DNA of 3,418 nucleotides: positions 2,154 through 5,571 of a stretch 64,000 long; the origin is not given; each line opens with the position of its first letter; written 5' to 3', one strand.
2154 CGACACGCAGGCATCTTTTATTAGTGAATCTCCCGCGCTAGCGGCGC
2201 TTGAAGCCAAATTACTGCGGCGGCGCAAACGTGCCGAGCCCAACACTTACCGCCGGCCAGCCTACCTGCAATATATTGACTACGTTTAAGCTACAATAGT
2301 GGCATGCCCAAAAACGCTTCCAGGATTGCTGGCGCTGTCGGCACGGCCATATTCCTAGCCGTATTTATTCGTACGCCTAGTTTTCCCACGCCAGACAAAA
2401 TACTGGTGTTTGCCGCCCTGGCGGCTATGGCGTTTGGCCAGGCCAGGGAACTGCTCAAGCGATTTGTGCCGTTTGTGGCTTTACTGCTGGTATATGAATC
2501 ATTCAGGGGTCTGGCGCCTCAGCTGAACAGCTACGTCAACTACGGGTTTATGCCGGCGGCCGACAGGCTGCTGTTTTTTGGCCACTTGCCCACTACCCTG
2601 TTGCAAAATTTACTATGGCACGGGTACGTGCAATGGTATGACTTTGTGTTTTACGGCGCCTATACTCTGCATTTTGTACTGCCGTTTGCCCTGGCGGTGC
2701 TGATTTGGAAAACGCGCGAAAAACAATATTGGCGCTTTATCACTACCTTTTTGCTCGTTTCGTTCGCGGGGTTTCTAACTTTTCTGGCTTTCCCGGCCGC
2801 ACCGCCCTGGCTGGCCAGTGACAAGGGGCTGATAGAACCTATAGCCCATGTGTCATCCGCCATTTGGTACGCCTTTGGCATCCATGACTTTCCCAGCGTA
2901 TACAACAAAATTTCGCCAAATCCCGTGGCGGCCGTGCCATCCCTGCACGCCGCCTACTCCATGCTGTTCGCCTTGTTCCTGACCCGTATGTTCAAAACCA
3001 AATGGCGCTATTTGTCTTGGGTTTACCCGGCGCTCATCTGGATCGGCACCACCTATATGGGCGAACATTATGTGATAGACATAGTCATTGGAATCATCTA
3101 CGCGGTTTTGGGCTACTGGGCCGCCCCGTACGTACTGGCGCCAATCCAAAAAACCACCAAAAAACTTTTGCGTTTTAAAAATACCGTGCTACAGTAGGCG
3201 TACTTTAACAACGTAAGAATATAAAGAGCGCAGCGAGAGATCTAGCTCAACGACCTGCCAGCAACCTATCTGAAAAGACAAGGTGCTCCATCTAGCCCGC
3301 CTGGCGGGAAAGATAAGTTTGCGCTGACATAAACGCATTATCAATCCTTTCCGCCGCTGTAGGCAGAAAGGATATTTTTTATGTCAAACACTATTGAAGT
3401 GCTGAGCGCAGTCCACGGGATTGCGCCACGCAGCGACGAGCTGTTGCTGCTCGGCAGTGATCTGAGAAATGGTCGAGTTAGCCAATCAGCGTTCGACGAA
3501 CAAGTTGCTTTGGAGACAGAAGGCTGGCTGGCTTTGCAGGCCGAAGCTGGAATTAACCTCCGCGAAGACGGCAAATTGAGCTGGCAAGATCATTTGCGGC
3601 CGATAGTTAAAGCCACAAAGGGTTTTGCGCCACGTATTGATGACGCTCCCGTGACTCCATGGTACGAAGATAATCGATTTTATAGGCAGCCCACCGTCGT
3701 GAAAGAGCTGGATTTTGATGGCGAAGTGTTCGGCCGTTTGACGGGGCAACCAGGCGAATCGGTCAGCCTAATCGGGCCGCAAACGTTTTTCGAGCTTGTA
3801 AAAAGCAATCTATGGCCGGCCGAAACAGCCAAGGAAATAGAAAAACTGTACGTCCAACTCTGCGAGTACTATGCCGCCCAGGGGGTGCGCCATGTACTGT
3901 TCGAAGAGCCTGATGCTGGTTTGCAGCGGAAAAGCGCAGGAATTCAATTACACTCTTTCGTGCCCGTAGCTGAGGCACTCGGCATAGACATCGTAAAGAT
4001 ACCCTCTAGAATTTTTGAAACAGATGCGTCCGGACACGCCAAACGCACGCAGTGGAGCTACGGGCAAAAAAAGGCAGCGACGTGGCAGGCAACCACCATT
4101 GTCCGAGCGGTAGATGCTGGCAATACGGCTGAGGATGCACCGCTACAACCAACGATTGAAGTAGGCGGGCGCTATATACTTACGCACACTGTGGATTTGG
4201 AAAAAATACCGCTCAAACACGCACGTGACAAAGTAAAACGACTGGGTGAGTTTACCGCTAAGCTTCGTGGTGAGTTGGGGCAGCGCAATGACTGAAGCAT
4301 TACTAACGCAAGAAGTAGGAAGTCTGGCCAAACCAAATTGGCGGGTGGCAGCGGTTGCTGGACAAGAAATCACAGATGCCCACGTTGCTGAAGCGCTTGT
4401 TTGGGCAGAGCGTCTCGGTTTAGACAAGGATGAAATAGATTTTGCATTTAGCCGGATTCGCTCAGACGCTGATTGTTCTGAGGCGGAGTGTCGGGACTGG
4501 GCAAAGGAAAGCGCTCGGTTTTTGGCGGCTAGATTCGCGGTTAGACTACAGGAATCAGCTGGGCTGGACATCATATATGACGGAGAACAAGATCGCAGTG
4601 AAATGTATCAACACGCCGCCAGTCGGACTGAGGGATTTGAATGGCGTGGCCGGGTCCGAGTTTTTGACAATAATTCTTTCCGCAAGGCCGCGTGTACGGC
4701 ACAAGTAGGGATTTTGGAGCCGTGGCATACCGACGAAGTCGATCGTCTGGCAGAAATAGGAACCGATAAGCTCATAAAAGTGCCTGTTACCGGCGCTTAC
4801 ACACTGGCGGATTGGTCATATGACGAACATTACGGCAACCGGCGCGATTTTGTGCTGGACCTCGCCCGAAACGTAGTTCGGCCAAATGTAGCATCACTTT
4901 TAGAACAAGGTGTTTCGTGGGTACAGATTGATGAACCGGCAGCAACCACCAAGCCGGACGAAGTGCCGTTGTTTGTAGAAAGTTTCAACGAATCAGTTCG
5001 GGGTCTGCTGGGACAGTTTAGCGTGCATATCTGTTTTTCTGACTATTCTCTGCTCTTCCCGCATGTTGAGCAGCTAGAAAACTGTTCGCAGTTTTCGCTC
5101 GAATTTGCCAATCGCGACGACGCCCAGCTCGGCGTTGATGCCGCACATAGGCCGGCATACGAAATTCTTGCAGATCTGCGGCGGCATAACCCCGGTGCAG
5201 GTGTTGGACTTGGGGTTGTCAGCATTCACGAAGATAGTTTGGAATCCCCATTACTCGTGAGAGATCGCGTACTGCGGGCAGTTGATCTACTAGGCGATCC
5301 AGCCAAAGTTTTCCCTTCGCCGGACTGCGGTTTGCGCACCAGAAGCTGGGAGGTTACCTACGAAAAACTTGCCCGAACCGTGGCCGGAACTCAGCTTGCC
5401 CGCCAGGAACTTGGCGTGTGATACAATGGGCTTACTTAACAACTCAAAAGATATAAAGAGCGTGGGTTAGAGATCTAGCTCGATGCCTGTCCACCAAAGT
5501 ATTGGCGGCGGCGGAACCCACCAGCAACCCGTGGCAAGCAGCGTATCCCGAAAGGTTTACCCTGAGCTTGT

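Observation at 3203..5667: Two covarying SAM-I-type riboswitches control split metE and metK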

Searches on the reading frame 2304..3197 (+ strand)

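Call 5: search_protein_families(library=pfam, proteins=[window:2304-3197:+])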
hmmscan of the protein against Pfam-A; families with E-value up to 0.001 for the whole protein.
window:2304-3197:+ (297 aa): 3 families
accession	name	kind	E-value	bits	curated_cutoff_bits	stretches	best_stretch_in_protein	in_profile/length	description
PF14378.12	PAP2_3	-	5.3e-32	111.6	27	1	87-272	7-189/190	PAP2 superfamily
PF01569.27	PAP2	-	2.7e-07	30.9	27.2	1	186-277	47-124/130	PAP2 superfamily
PF14360.12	PAP2_C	-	2.1e-05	25.5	27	1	213-272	8-70/74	PAP2 superfamily C-terminal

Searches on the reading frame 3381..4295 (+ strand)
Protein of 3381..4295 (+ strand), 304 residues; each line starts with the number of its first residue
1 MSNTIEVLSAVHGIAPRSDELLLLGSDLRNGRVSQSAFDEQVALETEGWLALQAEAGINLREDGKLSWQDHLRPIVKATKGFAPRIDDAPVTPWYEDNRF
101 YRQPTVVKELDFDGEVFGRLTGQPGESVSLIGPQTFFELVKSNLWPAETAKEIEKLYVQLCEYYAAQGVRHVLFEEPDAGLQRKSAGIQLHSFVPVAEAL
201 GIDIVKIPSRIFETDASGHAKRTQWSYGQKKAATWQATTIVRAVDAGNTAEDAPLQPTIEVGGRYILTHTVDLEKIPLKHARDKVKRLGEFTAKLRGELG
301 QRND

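Call 5: search_protein_families(library=pfam, proteins=[window:3381-4295:+])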
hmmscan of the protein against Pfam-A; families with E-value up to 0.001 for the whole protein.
window:3381-4295:+ (304 aa): 1 family
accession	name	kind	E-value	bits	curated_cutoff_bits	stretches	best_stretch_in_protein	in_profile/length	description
PF08267.18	Meth_synt_1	-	0.00099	19.2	27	0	128-185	152-212/313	Cobalamin-independent synthase, N-terminal domain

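Call 46: search_protein_families(library=ncbifam, proteins=[window:3381-4295:+], max_evalue=0.1)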
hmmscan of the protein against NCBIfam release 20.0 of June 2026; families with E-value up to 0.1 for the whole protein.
window:3381-4295:+ (304 aa): 7 families
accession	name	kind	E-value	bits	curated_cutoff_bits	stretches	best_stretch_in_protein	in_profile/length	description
NF005029.0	PRK06438.1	equivalog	1.9e-08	34.2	428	1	7-124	3-118/293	hypothetical protein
NF003556.0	PRK05222.1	equivalog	6.4e-05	22.1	541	1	92-185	107-207/750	5-methyltetrahydropteroyltriglutamate--homocysteine S-methyltransferase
NF006349.0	PRK08575.1-2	equivalog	0.00012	21.6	322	1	9-112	5-104/323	5-methyltetrahydropteroyltriglutamate--homocysteine methyltransferase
NF006350.0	PRK08575.1-4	equivalog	0.0036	16.8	361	1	31-112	26-103/309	5-methyltetrahydropteroyltriglutamate--homocysteine methyltransferase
NF003317.0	PRK04326.1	equivalog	0.004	16.3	406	1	7-115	9-112/340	methionine synthase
TIGR01371.1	met_syn_B12ind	equivalog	0.009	15.1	929.95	1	129-178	152-205/754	5-methyltetrahydropteroyltriglutamate--homocysteine S-methyltransferase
NF006348.0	PRK08575.1-1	equivalog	0.03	13.6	386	1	9-109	5-101/328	5-methyltetrahydropteroyltriglutamate--homocysteine methyltransferase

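Call 47: search_solved_structures(query=window:3381-4295:+, max_evalue=1, show_alignments=1)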
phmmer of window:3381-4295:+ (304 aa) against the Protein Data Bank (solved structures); distinct sequences matched with E-value up to 1: 0.

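Call 62: find_homologous_proteins(query=window:3381-4295:+, max_evalue=0.00001)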
Query window:3381-4295:+ (304 aa): 26 proteins with E <= 0.00001 among 3312 candidates.
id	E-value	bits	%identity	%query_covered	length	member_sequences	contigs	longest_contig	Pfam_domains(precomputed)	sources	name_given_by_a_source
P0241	1.1e-200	683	100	100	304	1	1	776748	-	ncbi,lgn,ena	-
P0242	4.1e-165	566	84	99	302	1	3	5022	PF08267.19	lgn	-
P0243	1.4e-163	561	86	98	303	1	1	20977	-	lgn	-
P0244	1.4e-66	243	45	100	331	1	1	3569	-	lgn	-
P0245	1.2e-60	223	42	96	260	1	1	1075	-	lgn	-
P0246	1.3e-59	220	42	96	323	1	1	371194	-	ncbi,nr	ncbi:MAG: Cobalamin-independent synthase MetE-like protein [Candidatus Saccharibacteria bacterium]|n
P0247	3.1e-59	219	42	93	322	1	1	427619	-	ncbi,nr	ncbi:MAG: Cobalamin-independent synthase MetE-like protein [Candidatus Saccharibacteria bacterium]|n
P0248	3.4e-59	219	43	98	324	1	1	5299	-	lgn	-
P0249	1.3e-58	217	40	99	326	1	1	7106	-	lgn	-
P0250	3.7e-58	215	41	97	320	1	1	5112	-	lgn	-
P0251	5.2e-58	215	40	99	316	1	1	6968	-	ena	-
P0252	1.6e-57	213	40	99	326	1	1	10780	-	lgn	-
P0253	2.7e-57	212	41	97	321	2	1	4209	-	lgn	-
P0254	6.5e-57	211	40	97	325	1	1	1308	-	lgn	-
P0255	1.2e-56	210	38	97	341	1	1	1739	-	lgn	-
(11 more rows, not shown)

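Call 64: find_encoding_contigs(protein=P0242, flank=4000, max_places=3)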
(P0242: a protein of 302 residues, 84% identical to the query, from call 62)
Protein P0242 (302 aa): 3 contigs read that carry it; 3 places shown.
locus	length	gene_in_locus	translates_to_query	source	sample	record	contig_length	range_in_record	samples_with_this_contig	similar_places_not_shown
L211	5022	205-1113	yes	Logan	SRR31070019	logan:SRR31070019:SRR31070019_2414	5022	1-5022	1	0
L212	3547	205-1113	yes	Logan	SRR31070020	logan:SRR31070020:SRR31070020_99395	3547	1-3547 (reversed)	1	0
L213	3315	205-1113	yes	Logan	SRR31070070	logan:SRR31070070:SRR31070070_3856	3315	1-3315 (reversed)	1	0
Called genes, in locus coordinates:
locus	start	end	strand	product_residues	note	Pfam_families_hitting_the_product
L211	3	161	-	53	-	?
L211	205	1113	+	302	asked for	PF08267:Meth_synt_1 (faint)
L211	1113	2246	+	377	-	PF01717:Meth_synt_2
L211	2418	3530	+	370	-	PF00438:S-AdoMet_synt_N, PF02772:S-AdoMet_synt_M, PF02773:S-AdoMet_synt_C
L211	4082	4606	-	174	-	PF00080:Sod_Cu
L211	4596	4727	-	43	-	-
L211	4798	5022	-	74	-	?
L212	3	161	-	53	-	?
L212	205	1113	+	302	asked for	PF08267:Meth_synt_1 (faint)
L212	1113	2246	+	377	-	PF01717:Meth_synt_2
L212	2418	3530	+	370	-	PF00438:S-AdoMet_synt_N, PF02772:S-AdoMet_synt_M, PF02773:S-AdoMet_synt_C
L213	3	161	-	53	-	?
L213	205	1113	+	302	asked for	PF08267:Meth_synt_1 (faint)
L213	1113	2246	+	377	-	PF01717:Meth_synt_2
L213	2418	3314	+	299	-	?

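Call 71: predict_structure(alignment_id=A2)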
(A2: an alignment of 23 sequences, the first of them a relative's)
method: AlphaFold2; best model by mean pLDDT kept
length: 304 residues; sequences in the alignment: 23
mean_pLDDT: 80.7   pTM: 0.82
mean pLDDT of the five models: 80.7, 79.2, 78.8, 77.2, 76.0
residues with pLDDT >= 90: 138; 70-90: 95; 50-70: 35; < 50: 36
segments of 3 or more residues with pLDDT < 50: 179-185, 210-236
pLDDT, mean of each block of 10 residues (from residue 1): 76 94 94 95 96 97 91 94 87 69 93 96 89 86 91 91 89 70 51 68 64 32 35 51 88 76 82 92 97 91 69
secondary structure, 60 per line:
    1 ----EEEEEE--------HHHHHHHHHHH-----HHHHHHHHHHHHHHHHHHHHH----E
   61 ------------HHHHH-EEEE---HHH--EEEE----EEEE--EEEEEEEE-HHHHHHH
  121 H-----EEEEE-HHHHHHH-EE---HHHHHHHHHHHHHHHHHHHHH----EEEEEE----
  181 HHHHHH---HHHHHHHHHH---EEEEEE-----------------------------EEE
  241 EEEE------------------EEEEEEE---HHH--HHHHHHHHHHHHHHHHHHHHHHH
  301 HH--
elements in order: E5-10 H19-29 H35-55 H73-77 E79-82 E91-94 E99-102 E105-112 H114-121 E127-131 H133-139 H146-166 E171-176 H181-186 H190-199 E203-208 E238-244 E263-269 H278-302

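Call 74: fold_search(model_id=the predicted structure, library=pdb)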
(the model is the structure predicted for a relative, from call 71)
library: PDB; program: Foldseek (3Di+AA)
matches with E <= 10: 1005; with E <= 0.001: 34
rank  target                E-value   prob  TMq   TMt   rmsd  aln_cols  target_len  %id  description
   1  1xpg_A                5.2e-09  1.00  0.63  0.28   8.2       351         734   15  Crystal Structure of T. maritima Cobalamin-Independent Methionine Synthase complexed with Zn2+ and Methyltetrahydrofol (released 2005-03-01)
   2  4ztx                  5.8e-09  1.00  0.61  0.27   8.1       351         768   11  Neurospora crassa cobalamin-independent methionine synthase complexed with Zn2+ (released 2015-12-09)
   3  1xdj_A                7.8e-09  1.00  0.62  0.29   8.6       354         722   14  Crystal Structure of T. maritima Cobalamin-Independent Methionine Synthase complexed with Zn2+ and Homocysteine (released 2005-03-01)
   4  1t7l_B                9.3e-09  1.00  0.63  0.29   8.2       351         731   15  Crystal Structure of Cobalamin-Independent Methionine Synthase from T. maritima (released 2005-03-01)
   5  3bq6_B                9.3e-09  1.00  0.62  0.29   8.6       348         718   15  Crystal Structure of T. maritima Cobalamin-Independent Methionine Synthase complexed with Zn2+ (Monoclinic) (released 2008-03-11)
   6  4l5z                  1.2e-08  1.00  0.63  0.28   8.2       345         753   12  Crystal structure of the Candida albicans Methionine Synthase in complex with Homocysteine (released 2014-03-05)
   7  1t7l_A                1.6e-08  1.00  0.63  0.28   8.5       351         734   15  Crystal Structure of Cobalamin-Independent Methionine Synthase from T. maritima (released 2005-03-01)
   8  1xr2_B                1.9e-08  1.00  0.62  0.28   8.4       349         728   15  Crystal Structure of oxidized T. maritima Cobalamin-Independent Methionine Synthase complexed with Methyltetrahydrofol (released 2005-03-01)
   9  3ppc_A                3.0e-08  1.00  0.59  0.26   7.7       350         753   12  Crystal structure of the Candida albicans methionine synthase by surface entropy reduction, tyrosine variant with zinc (released 2011-10-12)
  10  4l65                  4.2e-08  1.00  0.60  0.27   6.9       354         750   12  Crystal structure of the Candida albicans Methionine Synthase in complex with 5-Methyl-Tetrahydrofolate and Methionine (released 2014-03-05)
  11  4l6h                  4.8e-08  1.00  0.62  0.28   7.7       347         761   12  Crystal structure of the Candida albicans Methionine Synthase in complex with Methotrexate and Homocysteine (released 2014-03-05)
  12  4l61                  7.6e-08  1.00  0.66  0.29   6.3       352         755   12  Crystal structure of the Candida albicans Methionine Synthase in complex with Methionine (released 2014-03-05)
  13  4qqu                  1.0e-07  1.00  0.61  0.27   7.7       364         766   13  Crystal structure of the cobalamin-independent methionine synthase enzyme in a closed conformation (released 2015-01-14)
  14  1xr2_A                1.2e-07  1.00  0.61  0.28   8.1       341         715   15  Crystal Structure of oxidized T. maritima Cobalamin-Independent Methionine Synthase complexed with Methyltetrahydrofol (released 2005-03-01)
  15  3bq5_B                2.6e-07  1.00  0.64  0.30   7.4       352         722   13  Crystal Structure of T. maritima Cobalamin-Independent Methionine Synthase complexed with Zn2+ and Homocysteine (Monoc (released 2008-03-11)
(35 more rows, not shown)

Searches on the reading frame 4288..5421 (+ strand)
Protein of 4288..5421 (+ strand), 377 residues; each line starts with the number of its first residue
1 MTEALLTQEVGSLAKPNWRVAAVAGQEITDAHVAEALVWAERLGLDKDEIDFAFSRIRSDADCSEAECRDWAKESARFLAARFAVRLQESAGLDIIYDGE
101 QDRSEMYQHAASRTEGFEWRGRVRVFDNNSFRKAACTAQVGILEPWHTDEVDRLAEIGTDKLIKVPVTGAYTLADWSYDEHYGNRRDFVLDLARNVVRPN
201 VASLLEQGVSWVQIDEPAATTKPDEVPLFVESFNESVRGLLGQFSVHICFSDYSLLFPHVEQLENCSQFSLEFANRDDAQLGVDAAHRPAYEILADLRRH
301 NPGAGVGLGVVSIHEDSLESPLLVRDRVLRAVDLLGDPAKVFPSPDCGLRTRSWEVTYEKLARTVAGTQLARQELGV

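Call 5: search_protein_families(library=pfam, proteins=[window:4288-5421:+])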
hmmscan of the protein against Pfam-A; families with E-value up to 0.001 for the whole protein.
window:4288-5421:+ (377 aa): 1 family
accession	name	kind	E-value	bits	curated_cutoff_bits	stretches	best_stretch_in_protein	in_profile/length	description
PF01717.24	Meth_synt_2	-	5.9e-27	95.3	21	1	82-366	41-320/324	Cobalamin-independent synthase, Catalytic domain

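Call 42: find_homologous_proteins(query=window:4288-5421:+, max_evalue=1e-30)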
Query window:4288-5421:+ (377 aa): 2619 proteins with E <= 1e-30 among 8000 candidates; the best 120 are listed.
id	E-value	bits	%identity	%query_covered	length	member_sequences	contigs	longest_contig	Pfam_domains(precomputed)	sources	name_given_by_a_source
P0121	4.2e-252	854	100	100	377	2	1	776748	PF01717.25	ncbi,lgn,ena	-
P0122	9.9e-232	787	91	100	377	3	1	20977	PF01717.25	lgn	-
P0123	3.8e-225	765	88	100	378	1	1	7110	PF01717.25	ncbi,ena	-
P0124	1.4e-175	602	73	99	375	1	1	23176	PF01717.25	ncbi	-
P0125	3.2e-170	584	69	100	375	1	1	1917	PF01717.25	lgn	-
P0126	4.8e-163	561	67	99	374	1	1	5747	PF01717.25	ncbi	-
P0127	7.9e-161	553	68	99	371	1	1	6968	PF01717.25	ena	-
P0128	2.4e-160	552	66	100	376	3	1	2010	PF01717.25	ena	-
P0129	3.1e-160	551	66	100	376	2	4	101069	PF01717.25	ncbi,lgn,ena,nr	ncbi:hypothetical protein EKI60_04950 [Candidatus Saccharibacteria bacterium]|nr:MAG: hypothetical p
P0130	7.1e-159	547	65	99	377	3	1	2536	PF01717.25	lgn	-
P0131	1.5e-158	546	64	99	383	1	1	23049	PF01717.25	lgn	-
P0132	2.1e-154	532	63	99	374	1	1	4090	PF01717.25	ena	-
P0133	1.6e-152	526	64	100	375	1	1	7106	PF01717.25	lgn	-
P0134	1.0e-149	517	64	100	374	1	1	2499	PF01717.25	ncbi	-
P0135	1.6e-149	516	62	99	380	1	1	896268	PF01717.25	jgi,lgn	jgi:5-methyltetrahydropteroyltriglutamate--homocysteine methyltransferase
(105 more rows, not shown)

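Call 43: find_encoding_contigs(protein=P0122, flank=4000, max_places=3)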
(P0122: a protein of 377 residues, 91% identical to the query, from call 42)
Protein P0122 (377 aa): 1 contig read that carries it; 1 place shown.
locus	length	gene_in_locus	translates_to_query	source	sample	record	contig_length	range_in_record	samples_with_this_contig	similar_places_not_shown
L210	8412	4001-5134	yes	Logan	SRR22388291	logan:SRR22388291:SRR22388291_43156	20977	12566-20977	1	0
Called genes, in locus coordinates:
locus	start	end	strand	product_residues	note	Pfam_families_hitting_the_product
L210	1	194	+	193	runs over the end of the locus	-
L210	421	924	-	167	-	-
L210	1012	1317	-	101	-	-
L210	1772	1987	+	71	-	-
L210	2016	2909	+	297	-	PF14378:PAP2_3, PF01569:PAP2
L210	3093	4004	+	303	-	-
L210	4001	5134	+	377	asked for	PF01717:Meth_synt_2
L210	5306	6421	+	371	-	PF00438:S-AdoMet_synt_N, PF02772:S-AdoMet_synt_M, PF02773:S-AdoMet_synt_C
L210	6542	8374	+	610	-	PF00009:GTP_EFTU, PF01926:MMR_HSR1 (faint), PF22042:EF-G_D2 (weak), PF03144:GTP_EFTU_D2, PF00679:EFG_C, PF21018:BipA_C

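Call 46: search_protein_families(library=ncbifam, proteins=[window:4288-5421:+], max_evalue=0.1)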
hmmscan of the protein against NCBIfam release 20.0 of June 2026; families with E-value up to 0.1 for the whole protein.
window:4288-5421:+ (377 aa): 7 families
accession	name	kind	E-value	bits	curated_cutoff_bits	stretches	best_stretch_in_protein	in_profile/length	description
NF003317.0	PRK04326.1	equivalog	1.2e-75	254.8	406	1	78-375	45-326/340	methionine synthase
NF002272.0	PRK01207.1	equivalog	1.1e-63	215.5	399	1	84-367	42-335/343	methionine synthase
NF006589.0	PRK09121.1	equivalog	1.2e-25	90.3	392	1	76-375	39-340/342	methionine synthase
NF002119.0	PRK00957.1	equivalog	8.4e-23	81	258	1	80-366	37-299/306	methionine synthase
TIGR01371.1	met_syn_B12ind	equivalog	1.1e-22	80.9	929.95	1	84-374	468-754/754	5-methyltetrahydropteroyltriglutamate--homocysteine S-methyltransferase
NF003556.0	PRK05222.1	equivalog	1.4e-22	80.4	541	1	83-375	461-748/750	5-methyltetrahydropteroyltriglutamate--homocysteine S-methyltransferase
NF004712.0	PRK06052.1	subfamily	0.05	12.7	387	0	316-355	285-324/344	methionine synthase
